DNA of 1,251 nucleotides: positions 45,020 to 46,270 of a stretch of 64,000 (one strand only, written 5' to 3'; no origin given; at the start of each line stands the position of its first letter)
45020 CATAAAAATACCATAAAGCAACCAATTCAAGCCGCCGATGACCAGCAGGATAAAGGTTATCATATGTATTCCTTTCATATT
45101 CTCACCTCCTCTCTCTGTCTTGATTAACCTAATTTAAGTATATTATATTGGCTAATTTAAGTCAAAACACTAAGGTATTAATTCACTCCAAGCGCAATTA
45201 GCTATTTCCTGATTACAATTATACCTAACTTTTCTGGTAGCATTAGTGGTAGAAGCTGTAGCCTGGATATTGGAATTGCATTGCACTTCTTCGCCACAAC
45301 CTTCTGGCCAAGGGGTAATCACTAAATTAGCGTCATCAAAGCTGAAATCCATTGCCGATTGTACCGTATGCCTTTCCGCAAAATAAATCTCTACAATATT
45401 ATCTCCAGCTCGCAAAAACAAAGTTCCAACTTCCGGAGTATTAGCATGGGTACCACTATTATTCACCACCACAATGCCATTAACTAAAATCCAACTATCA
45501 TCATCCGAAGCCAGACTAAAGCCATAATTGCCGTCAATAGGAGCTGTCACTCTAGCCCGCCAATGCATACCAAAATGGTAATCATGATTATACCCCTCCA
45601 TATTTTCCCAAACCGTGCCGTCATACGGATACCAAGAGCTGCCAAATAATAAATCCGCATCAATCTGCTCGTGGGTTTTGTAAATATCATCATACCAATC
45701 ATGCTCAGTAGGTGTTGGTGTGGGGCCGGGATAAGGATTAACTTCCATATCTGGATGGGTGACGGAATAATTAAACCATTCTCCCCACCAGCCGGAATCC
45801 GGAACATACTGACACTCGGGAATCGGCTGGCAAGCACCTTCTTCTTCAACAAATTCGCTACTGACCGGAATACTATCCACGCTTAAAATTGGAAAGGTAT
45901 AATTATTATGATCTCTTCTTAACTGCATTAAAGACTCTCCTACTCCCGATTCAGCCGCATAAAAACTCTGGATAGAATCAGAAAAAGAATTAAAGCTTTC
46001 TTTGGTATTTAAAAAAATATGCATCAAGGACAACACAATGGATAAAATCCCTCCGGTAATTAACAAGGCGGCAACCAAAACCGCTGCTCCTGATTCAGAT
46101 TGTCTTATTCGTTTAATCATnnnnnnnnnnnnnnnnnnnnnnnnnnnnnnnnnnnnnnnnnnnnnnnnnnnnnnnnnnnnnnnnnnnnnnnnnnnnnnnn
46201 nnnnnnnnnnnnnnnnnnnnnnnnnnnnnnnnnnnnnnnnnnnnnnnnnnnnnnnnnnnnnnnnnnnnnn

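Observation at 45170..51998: Type IV pilus operon without a major pilin but with a 633-aa pilin fused to an LVIVD beta-propeller and a pilin-like PA14-domain protein (candidate pilus-tip adhesin complex)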

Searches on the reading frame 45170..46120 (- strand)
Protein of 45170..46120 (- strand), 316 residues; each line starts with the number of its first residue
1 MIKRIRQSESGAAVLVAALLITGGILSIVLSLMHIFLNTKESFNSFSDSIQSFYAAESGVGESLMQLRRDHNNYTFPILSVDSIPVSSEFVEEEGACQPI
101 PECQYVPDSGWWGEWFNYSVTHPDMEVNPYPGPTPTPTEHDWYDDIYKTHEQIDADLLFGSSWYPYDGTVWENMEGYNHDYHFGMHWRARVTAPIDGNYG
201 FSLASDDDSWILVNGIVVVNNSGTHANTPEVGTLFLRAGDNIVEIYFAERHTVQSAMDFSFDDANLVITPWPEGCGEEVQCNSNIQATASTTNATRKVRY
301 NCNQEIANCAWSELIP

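Call 3: search_protein_families(library=pfam, proteins=[window:45170-46120:-], max_evalue=1)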
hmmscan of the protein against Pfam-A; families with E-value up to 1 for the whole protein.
window:45170-46120:- (316 aa): 2 families
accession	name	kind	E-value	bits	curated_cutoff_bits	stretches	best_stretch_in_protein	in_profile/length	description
PF07691.17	PA14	-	4.4e-12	46.5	24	1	172-255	35-126/147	PA14 domain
PF22200.2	ExsA_N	-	0.12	13.2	27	0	35-68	83-116/136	ExsA N-terminal regulatory domain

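Call 4: search_protein_families(library=ncbifam, proteins=[window:45170-46120:-], max_evalue=1)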
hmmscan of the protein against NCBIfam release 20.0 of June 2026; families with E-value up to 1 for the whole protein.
window:45170-46120:- (316 aa): 1 family
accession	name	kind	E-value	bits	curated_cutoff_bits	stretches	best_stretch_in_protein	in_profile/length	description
TIGR02148.1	Fibro_Slime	domain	1.2e-07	32.1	45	1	179-258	2-83/90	fibro-slime domain-containing protein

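Call 14: find_homologous_proteins(query=window:45170-46120:-, max_evalue=0.001)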
Query window:45170-46120:- (316 aa): 89 proteins with E <= 0.001 among 2844 candidates.
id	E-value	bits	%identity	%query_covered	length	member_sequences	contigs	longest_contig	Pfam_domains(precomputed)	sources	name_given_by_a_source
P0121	1.2e-219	746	100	100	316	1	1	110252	PF07691.18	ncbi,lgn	-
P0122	4.9e-152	524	70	100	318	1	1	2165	PF07691.18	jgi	-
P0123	5.4e-151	521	68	100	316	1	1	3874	PF07691.18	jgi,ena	-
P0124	3.2e-150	518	68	98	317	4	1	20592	PF07691.18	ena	-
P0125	4.5e-149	514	68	98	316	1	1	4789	PF07691.18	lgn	-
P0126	1.6e-148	513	65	99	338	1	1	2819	PF07691.18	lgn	-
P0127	4.0e-148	511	66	100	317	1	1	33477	PF07691.18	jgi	jgi:fibro-slime domain-containing protein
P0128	1.6e-147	509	65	100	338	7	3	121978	PF07691.18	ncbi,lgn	-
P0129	3.1e-147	508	68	98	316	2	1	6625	PF07691.18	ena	-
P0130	3.3e-147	508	66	99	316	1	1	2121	-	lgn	-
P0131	4.3e-147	508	68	98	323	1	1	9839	PF07691.18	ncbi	-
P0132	7.9e-147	507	67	98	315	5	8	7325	PF07691.18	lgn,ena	-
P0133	1.1e-146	507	64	100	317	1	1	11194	PF07691.18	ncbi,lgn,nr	ncbi:MAG: hypothetical protein Q8O32_00750 [bacterium]|nr:hypothetical protein [bacterium]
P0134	2.7e-146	505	64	100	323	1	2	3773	PF07691.18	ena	-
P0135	1.8e-145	503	66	100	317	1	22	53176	PF07691.18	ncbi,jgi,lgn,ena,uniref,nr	ncbi:MAG: hypothetical protein COV55_02125 [Candidatus Komeilibacteria bacterium CG11_big_fil_rev_8_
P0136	5.4e-145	501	65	100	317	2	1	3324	PF07691.18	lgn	-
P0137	7.6e-145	500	70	92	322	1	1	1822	PF07691.18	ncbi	-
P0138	2.7e-144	499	67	98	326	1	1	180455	PF07691.18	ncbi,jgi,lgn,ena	ncbi:MAG: PA14 domain-containing protein [Patescibacteria group bacterium]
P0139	3.5e-144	498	65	98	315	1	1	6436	PF07691.18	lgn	-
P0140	1.7e-143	496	63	100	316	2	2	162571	PF07691.18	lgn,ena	-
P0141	3.1e-143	495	66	98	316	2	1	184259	PF07691.18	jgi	-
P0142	3.7e-143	495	64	100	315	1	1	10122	PF07691.18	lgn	-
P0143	5.2e-143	494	67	99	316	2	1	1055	PF07691.18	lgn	-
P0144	6.6e-143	494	67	98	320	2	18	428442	PF07691.18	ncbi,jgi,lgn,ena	jgi:fibro-slime domain-containing protein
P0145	7.2e-143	494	62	100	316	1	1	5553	PF07691.18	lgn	-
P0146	7.3e-143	494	65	98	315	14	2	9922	PF07691.18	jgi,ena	-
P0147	3.7e-142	492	64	100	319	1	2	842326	PF07691.18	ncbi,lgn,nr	ncbi:hypothetical protein H6761_01305 [Candidatus Nomurabacteria bacterium]|nr:hypothetical protein 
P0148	7.6e-142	491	64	100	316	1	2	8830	PF07691.18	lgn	-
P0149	1.7e-140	486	63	99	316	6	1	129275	PF07691.18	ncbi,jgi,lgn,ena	ncbi:MAG: PA14 domain-containing protein [Patescibacteria group bacterium]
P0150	1.8e-140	486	64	98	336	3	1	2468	PF07691.18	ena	-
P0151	1.3e-139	483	65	100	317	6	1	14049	PF07691.18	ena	-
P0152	2.9e-139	482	64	100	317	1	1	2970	PF07691.18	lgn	-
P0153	3.1e-139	482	63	98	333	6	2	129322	PF07691.18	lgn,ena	-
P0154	3.4e-138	479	58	100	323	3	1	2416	PF07691.18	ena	-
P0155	8.3e-138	477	62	100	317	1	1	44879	PF07691.18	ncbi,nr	ncbi:MAG: PA14 domain-containing protein [Patescibacteria group bacterium]|nr:PA14 domain-containing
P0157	1.2e-137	477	63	99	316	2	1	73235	PF07691.18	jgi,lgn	-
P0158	2.2e-137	476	64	97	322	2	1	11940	PF07691.18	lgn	-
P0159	2.2e-137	476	62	100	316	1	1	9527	PF07691.18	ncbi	-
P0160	3.9e-137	475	64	92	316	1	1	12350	PF07691.18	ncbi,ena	-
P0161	8.5e-137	474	63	99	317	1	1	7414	PF07691.18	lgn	-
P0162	3.5e-136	472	61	100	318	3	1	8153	PF07691.18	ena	-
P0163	1.2e-135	470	60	100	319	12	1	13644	PF07691.18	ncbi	-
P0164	2.8e-135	469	62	100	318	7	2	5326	PF07691.18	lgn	-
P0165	9.4e-135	467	61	100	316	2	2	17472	PF07691.18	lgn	-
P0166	3.3e-134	465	60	100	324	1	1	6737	PF07691.18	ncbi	-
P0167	4.5e-133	462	61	97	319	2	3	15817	PF07691.18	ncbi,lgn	-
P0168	9.7e-133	461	59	100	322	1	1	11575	PF07691.18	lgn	-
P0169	1.4e-131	457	59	100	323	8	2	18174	PF07691.18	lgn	-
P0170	2.1e-131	456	59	98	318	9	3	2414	PF07691.18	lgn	-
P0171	7.1e-131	455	58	100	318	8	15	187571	PF07691.18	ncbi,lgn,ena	-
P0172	5.9e-130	451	60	93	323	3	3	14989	PF07691.18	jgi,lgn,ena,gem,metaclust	metaclust:\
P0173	5.0e-129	448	58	100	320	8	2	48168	PF07691.18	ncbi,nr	ncbi:hypothetical protein KBC40_00975 [Patescibacteria group bacterium]|nr:hypothetical protein [Pat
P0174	1.6e-127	444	64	90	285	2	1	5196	PF07691.18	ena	-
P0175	2.9e-126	439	59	100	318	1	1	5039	PF07691.18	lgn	-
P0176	4.5e-122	426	57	100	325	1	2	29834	PF07691.18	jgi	jgi:fibro-slime domain-containing protein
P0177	1.3e-121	424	57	98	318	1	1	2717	PF07691.18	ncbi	-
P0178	2.2e-116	407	65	82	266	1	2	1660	PF07691.18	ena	-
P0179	2.7e-114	400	55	98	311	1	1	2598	PF07691.18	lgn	-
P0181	1.2e-108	381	52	98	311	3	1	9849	PF07691.18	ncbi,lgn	-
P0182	1.4e-108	381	49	100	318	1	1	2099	PF07691.18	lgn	-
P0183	6.3e-103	363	48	99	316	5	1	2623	PF07691.18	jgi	jgi:fibro-slime domain-containing protein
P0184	1.1e-27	115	37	55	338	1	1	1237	PF07691.18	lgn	-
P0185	1.3e-26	112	40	49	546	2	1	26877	PF22352.3,PF00801.27,PF07691.18,PF18911.7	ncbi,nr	ncbi:MAG: PKD domain-containing protein [Euryarchaeota archaeon]|nr:PKD domain-containing protein [E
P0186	2.0e-23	101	40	47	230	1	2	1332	PF07691.18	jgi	jgi:fibro-slime domain-containing protein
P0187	9.0e-23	99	34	64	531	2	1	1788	PF22352.3,PF00801.27,PF07691.18,PF02010.22,PF18911.7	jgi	-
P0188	3.1e-22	97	41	42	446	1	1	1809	PF07691.18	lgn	-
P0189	2.8e-21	94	34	59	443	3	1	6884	PF22352.3,PF00801.27,PF07691.18,PF18911.7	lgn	-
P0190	8.3e-21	93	36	50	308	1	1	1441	PF07691.18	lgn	-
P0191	4.8e-20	90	33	65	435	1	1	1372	PF07691.18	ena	-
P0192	1.3e-17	82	29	48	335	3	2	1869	PF07691.18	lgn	-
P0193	1.9e-16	78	26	58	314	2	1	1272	PF07691.18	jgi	jgi:fibro-slime domain-containing protein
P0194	1.3e-15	76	35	52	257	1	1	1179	PF07589.17,PF07691.18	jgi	-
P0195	3.6e-15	74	33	52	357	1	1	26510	PF17963.8,PF07691.18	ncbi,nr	ncbi:MAG: hypothetical protein KGZ30_02010, partial [Anaplasmataceae bacterium]|nr:hypothetical prot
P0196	5.2e-15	74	32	49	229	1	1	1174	PF07589.17,PF07691.18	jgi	jgi:fibro-slime domain-containing protein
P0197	8.1e-15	73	32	48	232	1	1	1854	PF07589.17,PF07691.18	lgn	-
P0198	2.0e-14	72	35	47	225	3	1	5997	PF07589.17,PF07691.18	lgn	-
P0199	7.6e-14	70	34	52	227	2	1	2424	PF07589.17,PF07691.18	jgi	jgi:fibro-slime domain-containing protein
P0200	5.9e-13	67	32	49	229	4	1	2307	PF07589.17,PF07691.18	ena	-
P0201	8.3e-13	66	31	52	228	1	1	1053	PF07589.17,PF07691.18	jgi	-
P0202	3.0e-12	65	30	53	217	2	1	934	PF07589.17,PF07691.18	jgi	jgi:fibro-slime domain-containing protein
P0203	8.5e-12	63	31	49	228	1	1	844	PF07589.17,PF07691.18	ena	-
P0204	2.6e-11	62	30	51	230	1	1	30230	PF07589.17,PF07691.18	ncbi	ncbi:fibro-slime domain-containing protein [Candidatus Zixiibacteriota bacterium]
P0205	1.4e-10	59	28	60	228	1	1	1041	PF07589.17,PF07691.18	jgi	jgi:fibro-slime domain-containing protein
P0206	1.3e-9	56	31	48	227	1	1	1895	PF07589.17,PF07691.18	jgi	jgi:fibro-slime domain-containing protein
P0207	1.1e-8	53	36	28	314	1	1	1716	PF07691.18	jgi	jgi:fibro-slime domain-containing protein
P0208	3.3e-8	51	31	49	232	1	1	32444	PF07589.17,PF07691.18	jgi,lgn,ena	-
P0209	5.8e-8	51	34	35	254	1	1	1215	PF07589.17,PF07691.18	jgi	-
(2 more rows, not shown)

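Call 34: predict_structure(alignment_id=A2)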
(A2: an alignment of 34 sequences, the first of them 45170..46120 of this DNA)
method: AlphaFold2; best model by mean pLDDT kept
length: 316 residues; sequences in the alignment: 34
mean_pLDDT: 75.5   pTM: 0.55
mean pLDDT of the five models: 75.5, 74.0, 73.6, 73.0, 60.3
residues with pLDDT >= 90: 44; 70-90: 177; 50-70: 86; < 50: 9
segments of 3 or more residues with pLDDT < 50: 168-171
pLDDT, mean of each block of 10 residues (from residue 1): 53 75 82 76 76 83 79 77 82 54 77 79 60 71 68 82 58 53 84 95 87 89 70 93 88 78 92 67 75 75 64 74
secondary structure, 60 per line:
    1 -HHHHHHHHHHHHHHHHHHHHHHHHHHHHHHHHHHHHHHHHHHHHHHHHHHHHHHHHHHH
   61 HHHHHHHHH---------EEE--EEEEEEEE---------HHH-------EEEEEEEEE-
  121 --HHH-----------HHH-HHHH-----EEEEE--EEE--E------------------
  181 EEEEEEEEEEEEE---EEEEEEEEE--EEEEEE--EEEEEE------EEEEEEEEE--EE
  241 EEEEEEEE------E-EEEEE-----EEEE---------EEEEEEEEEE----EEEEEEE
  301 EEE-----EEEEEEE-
elements in order: H2-69 E79-81 E84-91 E111-119 H141-144 E150-154 E157-159 E181-193 E197-205 E208-213 E216-221 E228-236 E239-248 E257-261 E267-270 E280-289 E294-303 E309-315

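Call 40: fold_search(model_id=the predicted structure, library=pdb)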
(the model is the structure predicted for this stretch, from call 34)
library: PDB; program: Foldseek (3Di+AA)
matches with E <= 10: 1512; with E <= 0.001: 140
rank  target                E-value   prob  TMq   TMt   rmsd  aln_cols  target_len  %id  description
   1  3ac0_B                3.1e-06  1.00  0.33  0.14   4.0       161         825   12  Crystal structure of Beta-glucosidase from Kluyveromyces marxianus in complex with glucose (released 2010-08-11)
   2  3ac0_C                5.6e-06  1.00  0.33  0.14   4.6       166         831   13  Crystal structure of Beta-glucosidase from Kluyveromyces marxianus in complex with glucose (released 2010-08-11)
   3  3abz_C                7.0e-06  1.00  0.34  0.14  12.0       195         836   11  Crystal structure of Se-Met labeled Beta-glucosidase from Kluyveromyces marxianus (released 2010-08-11)
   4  3abz_D                9.6e-06  1.00  0.33  0.13   4.9       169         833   11  Crystal structure of Se-Met labeled Beta-glucosidase from Kluyveromyces marxianus (released 2010-08-11)
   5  5a3l_A                1.3e-05  1.00  0.32  0.46  15.9       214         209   13  Structure of Cea1A in complex with N-Acetylglucosamine (released 2016-06-29)
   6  3ac0_A                1.3e-05  1.00  0.34  0.14   7.6       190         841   10  Crystal structure of Beta-glucosidase from Kluyveromyces marxianus in complex with glucose (released 2010-08-11)
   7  7kmp                  1.5e-05  1.00  0.32  0.12  17.6       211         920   11  Crystal structure of the GH31 alpha-xylosidase (Xac1773) from Xanthomonas citri (released 2021-05-26)
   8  3ac0_D                1.6e-05  1.00  0.32  0.13   4.5       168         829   11  Crystal structure of Beta-glucosidase from Kluyveromyces marxianus in complex with glucose (released 2010-08-11)
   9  2xvk                  1.6e-05  1.00  0.30  0.12  17.7       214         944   10  crystal structure of alpha-xylosidase (GH31) from Cellvibrio japonicus in complex with 5-fluoro-alpha-D-xylopyranosyl fl (released 2011-04-13)
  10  6qe7_A                2.0e-05  1.00  0.35  0.38   7.9       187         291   16  anti-sigma factor domain-containing protein (released 2019-06-12)
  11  2xvg                  2.0e-05  1.00  0.30  0.11  17.4       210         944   12  crystal structure of alpha-xylosidase (GH31) from Cellvibrio japonicus (released 2011-04-13)
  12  3abz_A                2.3e-05  1.00  0.34  0.14   4.0       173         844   12  Crystal structure of Se-Met labeled Beta-glucosidase from Kluyveromyces marxianus (released 2010-08-11)
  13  7knc                  2.5e-05  1.00  0.32  0.12  16.4       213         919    9  Crystal structure of the GH31 alpha-xylosidase (Xac1773) from Xanthomonas citri (released 2021-05-26)
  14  6qdi                  2.6e-05  1.00  0.32  0.34   5.2       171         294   14  anti-sigma factor domain-containing protein from Clostridium clariflavum (released 2019-06-12)
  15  4af9_A                2.9e-05  1.00  0.34  0.45   8.4       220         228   12  Crystal Structure of Epithelial Adhesin 1 A domain (Epa1A) from Candida glabrata in complex with Galb1-3Glc (released 2012-10-17)
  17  6qe7_B                4.1e-05  1.00  0.34  0.38   8.4       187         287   15  anti-sigma factor domain-containing protein (released 2019-06-12)
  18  5a3l_C                4.3e-05  1.00  0.33  0.48   7.8       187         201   15  Structure of Cea1A in complex with N-Acetylglucosamine (released 2016-06-29)
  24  6qe7_C                8.1e-05  1.00  0.33  0.36   4.7       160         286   11  anti-sigma factor domain-containing protein (released 2019-06-12)
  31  4lhn                  1.1e-04  1.00  0.31  0.39  17.9       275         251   11  Structure of the N-terminal domain of the Flo1 adhesin (N-Flo1p) from the yeast Saccharomyces cerevisiae, in complex wit (released 2014-09-24)
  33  5a3l_D                1.1e-04  1.00  0.33  0.48   7.7       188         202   15  Structure of Cea1A in complex with N-Acetylglucosamine (released 2016-06-29)
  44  6m8m                  1.6e-04  1.00  0.34  0.57  17.2       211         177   14  PA14 sugar-binding domain from RTX adhesin (released 2019-09-04)
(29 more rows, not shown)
